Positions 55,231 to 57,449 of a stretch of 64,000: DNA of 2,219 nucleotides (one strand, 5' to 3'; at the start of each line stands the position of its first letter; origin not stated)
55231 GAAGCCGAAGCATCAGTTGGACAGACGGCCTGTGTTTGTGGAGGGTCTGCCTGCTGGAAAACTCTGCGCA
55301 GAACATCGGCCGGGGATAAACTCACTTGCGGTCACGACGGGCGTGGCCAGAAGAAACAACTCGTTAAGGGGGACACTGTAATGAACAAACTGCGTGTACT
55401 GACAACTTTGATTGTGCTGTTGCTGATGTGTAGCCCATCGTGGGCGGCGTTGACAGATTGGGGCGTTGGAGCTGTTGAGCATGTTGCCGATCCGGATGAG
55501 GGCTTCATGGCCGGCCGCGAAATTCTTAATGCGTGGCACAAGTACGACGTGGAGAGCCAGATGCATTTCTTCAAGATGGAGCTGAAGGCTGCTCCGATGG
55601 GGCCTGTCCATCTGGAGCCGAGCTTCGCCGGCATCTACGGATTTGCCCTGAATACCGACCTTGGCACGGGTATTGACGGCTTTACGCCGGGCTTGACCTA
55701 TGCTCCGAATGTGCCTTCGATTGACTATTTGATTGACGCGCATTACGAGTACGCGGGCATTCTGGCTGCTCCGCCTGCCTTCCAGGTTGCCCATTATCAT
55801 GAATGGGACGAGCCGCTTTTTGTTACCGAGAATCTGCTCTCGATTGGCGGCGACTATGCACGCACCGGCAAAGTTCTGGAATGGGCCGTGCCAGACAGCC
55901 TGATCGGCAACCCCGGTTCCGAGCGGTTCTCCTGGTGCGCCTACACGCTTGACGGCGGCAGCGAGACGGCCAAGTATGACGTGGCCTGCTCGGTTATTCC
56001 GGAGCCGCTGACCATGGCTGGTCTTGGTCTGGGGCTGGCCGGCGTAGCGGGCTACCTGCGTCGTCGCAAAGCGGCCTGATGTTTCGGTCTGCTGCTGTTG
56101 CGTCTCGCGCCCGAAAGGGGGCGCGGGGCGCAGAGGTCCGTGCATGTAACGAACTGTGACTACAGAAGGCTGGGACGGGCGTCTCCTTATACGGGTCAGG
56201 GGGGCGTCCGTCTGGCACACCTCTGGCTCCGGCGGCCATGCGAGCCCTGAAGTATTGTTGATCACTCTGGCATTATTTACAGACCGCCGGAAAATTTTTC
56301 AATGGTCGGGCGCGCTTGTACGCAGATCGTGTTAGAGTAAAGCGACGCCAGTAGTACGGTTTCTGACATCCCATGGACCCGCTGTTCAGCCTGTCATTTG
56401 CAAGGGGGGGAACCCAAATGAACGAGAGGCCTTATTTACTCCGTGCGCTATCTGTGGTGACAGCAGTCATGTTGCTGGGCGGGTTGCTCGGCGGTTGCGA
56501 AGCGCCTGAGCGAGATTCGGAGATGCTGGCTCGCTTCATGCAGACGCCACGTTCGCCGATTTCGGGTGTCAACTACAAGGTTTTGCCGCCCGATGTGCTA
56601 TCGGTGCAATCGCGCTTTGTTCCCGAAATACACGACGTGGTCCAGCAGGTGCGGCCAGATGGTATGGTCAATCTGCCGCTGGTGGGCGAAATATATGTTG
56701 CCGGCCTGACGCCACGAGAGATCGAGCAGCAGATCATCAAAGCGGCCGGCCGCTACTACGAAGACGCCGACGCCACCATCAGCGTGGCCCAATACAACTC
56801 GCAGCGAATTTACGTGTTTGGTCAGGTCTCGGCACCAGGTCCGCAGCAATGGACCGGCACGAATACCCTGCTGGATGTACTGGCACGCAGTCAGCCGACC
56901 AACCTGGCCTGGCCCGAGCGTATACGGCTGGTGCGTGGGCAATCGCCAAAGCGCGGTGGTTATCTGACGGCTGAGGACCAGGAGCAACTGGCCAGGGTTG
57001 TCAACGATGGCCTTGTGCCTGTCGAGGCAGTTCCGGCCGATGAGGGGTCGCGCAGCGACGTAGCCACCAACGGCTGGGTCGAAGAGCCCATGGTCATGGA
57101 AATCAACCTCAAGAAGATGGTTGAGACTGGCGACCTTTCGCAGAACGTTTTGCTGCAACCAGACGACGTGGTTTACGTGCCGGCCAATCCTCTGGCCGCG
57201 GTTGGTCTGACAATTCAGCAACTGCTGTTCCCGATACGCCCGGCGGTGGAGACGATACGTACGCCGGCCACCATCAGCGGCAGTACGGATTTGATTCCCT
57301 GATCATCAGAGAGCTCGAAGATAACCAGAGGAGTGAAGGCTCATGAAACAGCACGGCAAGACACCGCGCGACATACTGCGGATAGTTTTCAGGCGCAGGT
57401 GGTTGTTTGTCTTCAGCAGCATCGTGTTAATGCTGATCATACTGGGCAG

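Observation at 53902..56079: Tandem pair of paralogous PEP-CTERM proteins with an uncharacterised ~200-aa domain, embedded between the priming sugar transferase and Wza-like exporter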

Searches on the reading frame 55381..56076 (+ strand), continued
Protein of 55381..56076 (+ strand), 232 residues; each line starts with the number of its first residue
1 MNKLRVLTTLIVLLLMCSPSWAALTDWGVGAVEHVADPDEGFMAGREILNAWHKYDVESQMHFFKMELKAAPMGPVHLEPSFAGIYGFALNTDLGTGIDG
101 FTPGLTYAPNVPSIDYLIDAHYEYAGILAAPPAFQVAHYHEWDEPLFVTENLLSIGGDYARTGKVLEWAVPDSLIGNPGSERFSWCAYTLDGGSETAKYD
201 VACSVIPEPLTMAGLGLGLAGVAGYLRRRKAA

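Call 49: list_cluster_members(proteins=[P0001, P0003, P0004, P0002])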
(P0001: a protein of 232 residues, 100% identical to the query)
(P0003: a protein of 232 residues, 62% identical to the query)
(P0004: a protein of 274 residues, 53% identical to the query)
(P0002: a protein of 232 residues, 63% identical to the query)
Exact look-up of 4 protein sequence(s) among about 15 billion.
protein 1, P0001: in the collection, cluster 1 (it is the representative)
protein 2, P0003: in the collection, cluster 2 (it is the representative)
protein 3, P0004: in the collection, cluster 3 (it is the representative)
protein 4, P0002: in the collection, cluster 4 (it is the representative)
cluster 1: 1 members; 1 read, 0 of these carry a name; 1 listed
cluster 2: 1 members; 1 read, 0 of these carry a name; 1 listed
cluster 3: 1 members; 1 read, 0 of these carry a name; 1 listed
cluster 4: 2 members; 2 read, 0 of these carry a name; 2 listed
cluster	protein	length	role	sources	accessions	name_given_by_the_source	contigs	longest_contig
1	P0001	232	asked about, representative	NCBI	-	-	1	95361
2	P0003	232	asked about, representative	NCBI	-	-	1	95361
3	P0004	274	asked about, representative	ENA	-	-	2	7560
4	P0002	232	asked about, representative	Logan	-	-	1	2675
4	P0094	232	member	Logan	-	-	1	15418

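Call 50: find_encoding_contigs(protein=P0094, flank=10000, max_places=2)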
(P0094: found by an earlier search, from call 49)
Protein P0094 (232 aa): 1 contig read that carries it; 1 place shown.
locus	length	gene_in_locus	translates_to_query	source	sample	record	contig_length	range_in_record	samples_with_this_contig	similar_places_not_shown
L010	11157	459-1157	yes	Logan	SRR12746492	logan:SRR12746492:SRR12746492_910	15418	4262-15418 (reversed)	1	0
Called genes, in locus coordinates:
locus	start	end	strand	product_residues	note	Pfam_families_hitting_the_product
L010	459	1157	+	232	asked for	-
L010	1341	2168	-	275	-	PF00072:Response_reg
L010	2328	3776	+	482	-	PF13372:Alginate_exp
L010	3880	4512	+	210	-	-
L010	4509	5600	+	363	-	PF04773:FecR (weak)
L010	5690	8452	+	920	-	PF05226:CHASE2, PF00211:Guanylate_cyc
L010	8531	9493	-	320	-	PF01261:AP_endonuc_2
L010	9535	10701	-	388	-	PF01408:GFO_IDH_MocA, PF02894:GFO_IDH_MocA_C, PF22685:Gal80p_C-like (weak), PF22725:GFO_IDH_MocA_C3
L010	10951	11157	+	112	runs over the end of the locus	-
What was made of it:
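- The related contig L010 shows a B-type gene without a visible A-type partner, although its upstream side is cut off (call 50).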

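Call 52: search_protein_families(library=pfam, alignment_id=A3, max_evalue=10)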
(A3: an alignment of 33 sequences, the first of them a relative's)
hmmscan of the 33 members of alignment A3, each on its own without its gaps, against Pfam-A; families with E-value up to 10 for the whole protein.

A. member 1, P0001 (232 aa): 2 families
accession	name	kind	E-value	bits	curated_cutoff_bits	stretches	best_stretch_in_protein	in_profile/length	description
PF07589.16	PEP-CTERM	-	1.9e-05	25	20.7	1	206-228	2-23/24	PEP-CTERM motif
PF11384.13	DUF3188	-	0.16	12.1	24.6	1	209-230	28-49/50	Protein of unknown function (DUF3188)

B. families by the number of members that match (of 33 scanned): 10 families
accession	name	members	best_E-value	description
PF07589.16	PEP-CTERM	28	3.1e-06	PEP-CTERM motif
PF18205.6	VPDSG-CTERM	7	0.0042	VPDSG-CTERM motif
PF21575.2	DsbA_N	2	0.076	DsbA, N-terminal domain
PF11384.13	DUF3188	2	0.077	Protein of unknown function (DUF3188)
PF21900.3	DUF6920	1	0.013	Family of unknown function (DUF6920)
PF20987.3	I-TevI_DNA-bd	1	0.048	Intron-encoded endonuclease 1, DNA-binding domain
PF06474.18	LPAM_MltD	1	0.17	MltD lipid attachment motif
PF14292.12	SusE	1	0.18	SusE outer membrane protein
PF13430.11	DUF4112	1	0.21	Domain of unknown function (DUF4112)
PF08194.17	DIM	1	0.38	DIM protein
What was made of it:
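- On CBM9 / DOMON / EB_dh (CBD9-like) superfamily: No such hit for any of 33 members, even at E<=10 (call 52).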

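Call 87: find_related_loci(query=A6, collection=genome_contigs, flank=10000)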
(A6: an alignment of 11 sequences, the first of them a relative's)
Query A6 (225 aa) in genome_contigs; peptide patterns used: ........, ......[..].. (x = any residue, [..] = any of these).
59 stretches matched a pattern; 4 encode a relative of the query (tblastn E <= 1e-3); 3 distinct loci.
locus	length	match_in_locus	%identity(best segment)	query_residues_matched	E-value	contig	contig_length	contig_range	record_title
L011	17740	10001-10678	82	1-224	2e-125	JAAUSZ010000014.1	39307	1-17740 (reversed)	MAG: Desulfobacula sp. isolate SM1_1_2 NODE_163_length_39307_cov_3.761843, whole genome shotgun sequence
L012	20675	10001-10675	100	1-225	2e-152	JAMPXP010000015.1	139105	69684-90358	MAG: Desulfobacula sp. isolate R2F_R2FSRR_metabat.38 R2F_C49, whole genome shotgun sequence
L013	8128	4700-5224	38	38-206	1e-20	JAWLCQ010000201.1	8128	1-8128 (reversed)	MAG: Phycisphaerae bacterium isolate 15dZY3.bin.65 NODE_8805_length_8128_cov_6.010836, whole genome shotgun sequence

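Call 92: search_protein_families(library=pfam, proteins=[L002:5436-6053:+], max_evalue=0.01)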
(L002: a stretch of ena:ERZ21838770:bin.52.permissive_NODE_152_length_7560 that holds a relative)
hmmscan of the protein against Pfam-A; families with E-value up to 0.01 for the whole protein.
L002:5436-6053:+ (206 aa): 1 family
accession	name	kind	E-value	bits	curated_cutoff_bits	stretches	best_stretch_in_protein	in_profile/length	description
PF07589.16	PEP-CTERM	-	0.0002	21.7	20.7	1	175-199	2-24/24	PEP-CTERM motif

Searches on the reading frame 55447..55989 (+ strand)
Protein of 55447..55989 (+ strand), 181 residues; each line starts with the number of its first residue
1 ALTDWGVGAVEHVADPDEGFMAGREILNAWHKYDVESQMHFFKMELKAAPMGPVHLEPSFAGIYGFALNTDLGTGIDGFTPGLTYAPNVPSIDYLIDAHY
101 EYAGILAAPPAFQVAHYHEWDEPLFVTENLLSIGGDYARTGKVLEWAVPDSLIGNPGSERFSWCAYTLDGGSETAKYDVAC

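Call 17: find_related_loci(query=A2, collection=genome_contigs, flank=10000)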
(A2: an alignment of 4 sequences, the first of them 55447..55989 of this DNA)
Query A2 (181 aa) in genome_contigs; peptide patterns used: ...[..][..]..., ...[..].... (x = any residue, [..] = any of these).
47 stretches matched a pattern, but none encodes a relative of the query by tblastn (E <= 1e-3).
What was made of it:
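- On PEP-CTERM sorting-signal proteins (TIGR02595 / PF07589): The locus runs off the window at 64000, and the genome is not in the searchable genome collection (call 17).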

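Call 22: search_protein_representatives(alignment_id=A2)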
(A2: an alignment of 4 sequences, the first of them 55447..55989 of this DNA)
Query: 4 sequences, 181 profile positions. Proteins with E-value up to 0.001 (for the whole library): 80; up to 1e-10: 28; up to 1e-30: 3. The best 80 are listed.
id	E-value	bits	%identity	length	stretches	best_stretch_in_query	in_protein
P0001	1.1e-101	354.5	-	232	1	1-181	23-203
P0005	1.5e-42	161.8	-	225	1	2-180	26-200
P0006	1.0e-34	136.3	-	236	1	13-180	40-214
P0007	5.1e-18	81.9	-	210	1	2-181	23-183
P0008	2.0e-17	80.0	-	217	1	10-180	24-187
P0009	5.8e-16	75.1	-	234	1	9-179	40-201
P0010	9.6e-16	74.4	-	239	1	19-179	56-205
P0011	6.7e-15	71.7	-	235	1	21-169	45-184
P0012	1.6e-14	70.4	-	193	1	2-78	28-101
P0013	1.7e-14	70.3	-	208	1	22-181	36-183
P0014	2.8e-14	69.7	-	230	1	10-174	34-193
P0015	5.1e-14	68.8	-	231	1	2-180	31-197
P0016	1.3e-13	67.5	-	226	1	11-180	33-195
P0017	6.7e-13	65.2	-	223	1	13-180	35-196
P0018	1.3e-12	64.3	-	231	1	2-179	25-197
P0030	3.3e-11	59.7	-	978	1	2-178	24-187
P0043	3.0e-08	50.0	-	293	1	2-151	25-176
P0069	4.2e-05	39.8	-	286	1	2-170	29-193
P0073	1.1e-04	38.4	-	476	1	13-172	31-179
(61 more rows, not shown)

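Call 35: find_encoding_contigs(protein=P0005, flank=10000, max_places=3)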
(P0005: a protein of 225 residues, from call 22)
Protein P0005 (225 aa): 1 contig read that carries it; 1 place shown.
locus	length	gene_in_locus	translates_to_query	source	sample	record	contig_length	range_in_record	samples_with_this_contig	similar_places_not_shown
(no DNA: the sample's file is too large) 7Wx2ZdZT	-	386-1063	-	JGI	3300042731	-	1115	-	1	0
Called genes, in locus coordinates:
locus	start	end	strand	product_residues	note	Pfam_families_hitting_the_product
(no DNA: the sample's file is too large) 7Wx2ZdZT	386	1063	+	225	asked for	PF07589:PEP_exosort_dom (weak)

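Call 36: find_encoding_contigs(protein=P0006, flank=10000, max_places=3)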
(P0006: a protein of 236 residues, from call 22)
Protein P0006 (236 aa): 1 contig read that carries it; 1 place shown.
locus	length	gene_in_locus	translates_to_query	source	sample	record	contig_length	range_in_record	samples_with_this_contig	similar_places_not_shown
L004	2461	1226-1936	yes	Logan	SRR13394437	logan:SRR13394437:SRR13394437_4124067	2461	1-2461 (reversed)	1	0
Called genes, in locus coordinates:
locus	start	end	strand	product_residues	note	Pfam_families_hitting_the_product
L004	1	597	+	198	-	?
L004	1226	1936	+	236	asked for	-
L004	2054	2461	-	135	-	?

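Call 85: find_related_loci(query=A2, collection=metagenome_contigs, flank=10000)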
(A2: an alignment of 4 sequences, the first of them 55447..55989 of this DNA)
Query A2 (181 aa) in metagenome_contigs; peptide patterns used: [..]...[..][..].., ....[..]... (x = any residue, [..] = any of these).
162 stretches matched a pattern, but none encodes a relative of the query by tblastn (E <= 1e-3).
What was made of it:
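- Tried and rejected: Pattern scans of GTDB species genomes and of JGI metagenomes with the close-clade alignment found none (calls 17, 85).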

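Call 92: search_protein_families(library=pfam, proteins=[P0030, P0073, P0043, P0069], max_evalue=0.01)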
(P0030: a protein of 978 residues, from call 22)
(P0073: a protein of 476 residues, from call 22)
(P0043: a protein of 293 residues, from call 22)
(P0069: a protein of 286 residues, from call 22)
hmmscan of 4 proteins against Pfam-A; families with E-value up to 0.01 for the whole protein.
P0030 (978 aa): 2 families
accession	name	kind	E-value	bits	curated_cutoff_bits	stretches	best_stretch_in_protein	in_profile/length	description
PF02494.22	HYR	-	5.8e-19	68.7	21.7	1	638-712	6-81/81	HYR domain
PF00963.24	Cohesin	-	2.7e-05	24.8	24.1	1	214-295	17-104/139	Cohesin domain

P0073 (476 aa): 0 families

P0043 (293 aa): 0 families

P0069 (286 aa): 0 families
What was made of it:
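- Fusion: one relative (P0030) joins the domain to cohesin and HYR domains, which fits an extracellular binding module (call 92).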

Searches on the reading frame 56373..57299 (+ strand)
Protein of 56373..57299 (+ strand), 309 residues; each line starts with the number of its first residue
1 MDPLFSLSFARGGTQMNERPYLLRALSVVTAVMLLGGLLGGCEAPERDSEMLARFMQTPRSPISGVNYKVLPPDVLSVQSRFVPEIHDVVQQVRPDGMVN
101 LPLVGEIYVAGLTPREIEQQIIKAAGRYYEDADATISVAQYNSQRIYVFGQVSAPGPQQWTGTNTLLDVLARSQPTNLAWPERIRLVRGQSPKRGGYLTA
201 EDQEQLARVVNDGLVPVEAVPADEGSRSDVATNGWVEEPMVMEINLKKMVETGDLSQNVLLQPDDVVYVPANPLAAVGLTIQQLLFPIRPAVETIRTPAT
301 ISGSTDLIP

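Call 4: search_protein_families(library=pfam, proteins=[window:56373-57299:+], max_evalue=0.1)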
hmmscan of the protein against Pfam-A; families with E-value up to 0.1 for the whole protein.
window:56373-57299:+ (309 aa): 2 families
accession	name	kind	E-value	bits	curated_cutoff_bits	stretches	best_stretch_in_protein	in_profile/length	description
PF02563.21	Poly_export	-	6.6e-16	58.7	28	1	67-138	6-76/77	Polysaccharide biosynthesis/export protein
PF22461.2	SLBB_2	-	1.6e-08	34.9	27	1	144-269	1-79/79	SLBB domain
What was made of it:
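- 56373..57302 (+): Wza-like outer-membrane polysaccharide export protein. PF02563 and PF22461 (call 4).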

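Call 5: search_protein_families(library=ncbifam, proteins=[window:56373-57299:+], max_evalue=0.1)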
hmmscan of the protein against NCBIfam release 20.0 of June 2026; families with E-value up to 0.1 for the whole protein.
window:56373-57299:+ (309 aa): 4 families
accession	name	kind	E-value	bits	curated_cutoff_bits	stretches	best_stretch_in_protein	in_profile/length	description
TIGR03027.2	pepcterm_export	equivalog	7.7e-22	77.8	180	2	67-191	2-130/169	XrtA/PEP-CTERM system exopolysaccharide export protein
NF011658.0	PRK15078.1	subfamily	2.2e-19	69.5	333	2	88-171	115-199/380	polysaccharide export protein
TIGR03028.1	EpsE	equivalog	6.8e-15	55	262.65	1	67-173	1-108/239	polysaccharide export protein EpsE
NF041843.1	EpsY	equivalog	5.4e-09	35.6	320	1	62-191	47-176/211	exopolysaccharide export protein EpsY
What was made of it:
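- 56373..57302 (+): Best NCBIfam hit is TIGR03027 (XrtA/PEP-CTERM system export protein), below cut-off (call 5).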
